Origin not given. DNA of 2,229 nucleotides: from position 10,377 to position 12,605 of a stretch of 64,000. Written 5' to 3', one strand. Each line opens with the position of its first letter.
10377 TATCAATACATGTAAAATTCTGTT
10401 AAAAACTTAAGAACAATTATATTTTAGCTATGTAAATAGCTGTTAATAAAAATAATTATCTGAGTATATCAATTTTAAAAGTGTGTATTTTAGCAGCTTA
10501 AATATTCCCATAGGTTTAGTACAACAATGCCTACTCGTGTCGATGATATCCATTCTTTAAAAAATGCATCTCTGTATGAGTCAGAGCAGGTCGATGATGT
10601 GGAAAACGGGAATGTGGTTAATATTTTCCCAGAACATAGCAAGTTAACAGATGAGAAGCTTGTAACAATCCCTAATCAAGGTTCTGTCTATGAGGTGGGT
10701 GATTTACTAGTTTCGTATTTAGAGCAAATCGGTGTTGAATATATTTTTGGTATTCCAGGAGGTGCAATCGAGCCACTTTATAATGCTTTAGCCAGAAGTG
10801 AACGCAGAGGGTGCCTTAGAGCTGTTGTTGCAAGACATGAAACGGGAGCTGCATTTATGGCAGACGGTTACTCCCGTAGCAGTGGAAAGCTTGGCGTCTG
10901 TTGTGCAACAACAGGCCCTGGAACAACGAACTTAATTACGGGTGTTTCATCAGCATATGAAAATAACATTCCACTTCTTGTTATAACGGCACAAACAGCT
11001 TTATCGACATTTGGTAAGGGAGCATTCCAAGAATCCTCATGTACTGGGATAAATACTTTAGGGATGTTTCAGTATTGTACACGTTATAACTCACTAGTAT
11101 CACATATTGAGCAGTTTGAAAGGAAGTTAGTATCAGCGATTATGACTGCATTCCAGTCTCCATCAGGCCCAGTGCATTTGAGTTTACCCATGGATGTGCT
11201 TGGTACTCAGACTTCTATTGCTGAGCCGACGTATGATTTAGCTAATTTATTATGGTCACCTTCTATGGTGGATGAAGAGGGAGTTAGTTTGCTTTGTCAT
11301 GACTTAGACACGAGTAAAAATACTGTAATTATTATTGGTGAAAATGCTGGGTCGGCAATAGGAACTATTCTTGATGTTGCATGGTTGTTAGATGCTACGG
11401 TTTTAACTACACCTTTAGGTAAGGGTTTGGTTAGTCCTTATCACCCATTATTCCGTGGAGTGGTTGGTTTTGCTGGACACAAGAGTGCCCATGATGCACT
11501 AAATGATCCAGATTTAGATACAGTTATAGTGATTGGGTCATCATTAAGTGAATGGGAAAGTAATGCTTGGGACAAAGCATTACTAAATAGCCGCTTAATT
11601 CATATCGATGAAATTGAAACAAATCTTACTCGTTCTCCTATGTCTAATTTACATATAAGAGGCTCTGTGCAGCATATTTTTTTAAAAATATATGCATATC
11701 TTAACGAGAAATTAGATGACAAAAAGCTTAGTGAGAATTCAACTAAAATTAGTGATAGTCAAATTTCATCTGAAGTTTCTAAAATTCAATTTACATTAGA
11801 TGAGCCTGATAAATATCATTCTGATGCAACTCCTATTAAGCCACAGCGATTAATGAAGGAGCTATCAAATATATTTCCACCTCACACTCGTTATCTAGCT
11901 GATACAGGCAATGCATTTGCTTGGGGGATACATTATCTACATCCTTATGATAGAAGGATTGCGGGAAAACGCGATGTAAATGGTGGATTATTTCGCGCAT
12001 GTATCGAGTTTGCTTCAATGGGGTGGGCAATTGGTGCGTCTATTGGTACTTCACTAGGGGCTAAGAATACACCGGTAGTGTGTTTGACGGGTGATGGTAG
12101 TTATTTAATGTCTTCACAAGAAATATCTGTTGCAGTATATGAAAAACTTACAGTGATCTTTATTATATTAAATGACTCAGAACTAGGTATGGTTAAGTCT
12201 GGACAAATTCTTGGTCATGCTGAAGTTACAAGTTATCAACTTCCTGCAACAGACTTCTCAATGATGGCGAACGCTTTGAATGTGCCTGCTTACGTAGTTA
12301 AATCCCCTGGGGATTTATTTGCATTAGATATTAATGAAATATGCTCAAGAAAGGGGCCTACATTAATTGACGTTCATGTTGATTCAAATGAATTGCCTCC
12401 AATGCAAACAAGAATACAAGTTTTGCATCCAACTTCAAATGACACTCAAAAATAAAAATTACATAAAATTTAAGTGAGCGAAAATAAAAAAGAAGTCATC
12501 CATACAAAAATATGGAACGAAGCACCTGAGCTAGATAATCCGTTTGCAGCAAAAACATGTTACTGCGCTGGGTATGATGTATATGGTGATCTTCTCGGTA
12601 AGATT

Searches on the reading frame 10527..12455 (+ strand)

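Call 56: search_protein_families(library=ncbifam, max_evalue=0.00001, proteins=[window:10527-12455:+])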
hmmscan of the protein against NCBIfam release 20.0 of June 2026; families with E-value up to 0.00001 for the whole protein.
window:10527-12455:+ (642 aa): 52 families (the best 25 are shown)
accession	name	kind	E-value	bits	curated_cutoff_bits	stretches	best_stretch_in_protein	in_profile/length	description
TIGR00118.1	acolac_lg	equivalog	8e-86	288.7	538.35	1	58-629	4-546/557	biosynthetic-type acetolactate synthase large subunit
NF006187.0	PRK08322.1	equivalog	4.1e-77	259.8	509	1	57-622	4-532/548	acetolactate synthase large subunit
NF004919.0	PRK06276.1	equivalog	2e-76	257.6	866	1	59-626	5-546/582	acetolactate synthase large subunit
NF006524.0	PRK08978.1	equivalog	4.3e-74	249.7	738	1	59-622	5-528/548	acetolactate synthase 2 catalytic subunit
NF005712.0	PRK07524.1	subfamily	5.6e-74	249.5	500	1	56-619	4-530/536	5-guanidino-2-oxopentanoate decarboxylase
NF004710.0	PRK06048.1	equivalog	1.7e-72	244.7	976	1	58-622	11-541/561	acetolactate synthase large subunit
NF005651.0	PRK07418.1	subfamily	3.4e-72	243.5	942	1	58-622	22-563/617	acetolactate synthase large subunit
NF035927.1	TPP_ScyA_rel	subfamily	1e-71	242.2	1000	1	57-633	2-546/551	ScyA-related TPP-binding enzyme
NF006378.0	PRK08617.1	equivalog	8.4e-70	235.7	510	1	56-622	9-542/556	acetolactate synthase AlsS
NF006319.0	PRK08527.1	equivalog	4.8e-68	230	905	1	60-622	9-542/565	acetolactate synthase large subunit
NF005860.0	PRK07789.1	equivalog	1.1e-67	228.7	881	1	59-619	38-579/615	acetolactate synthase large subunit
NF006016.1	PRK08155.1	equivalog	2.2e-67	227.8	870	1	58-622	6-536/554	acetolactate synthase large subunit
NF005584.0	PRK07282.1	equivalog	7.4e-67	226.2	970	1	58-622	13-544/566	acetolactate synthase large subunit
NF006581.0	PRK09107.1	equivalog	3.7e-66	223.7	974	1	59-622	15-557/595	acetolactate synthase 3 large subunit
NF035923.1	TPP_ScyA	equivalog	2.2e-65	221.2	1020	1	34-634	34-603/623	scytonemin biosynthesis protein ScyA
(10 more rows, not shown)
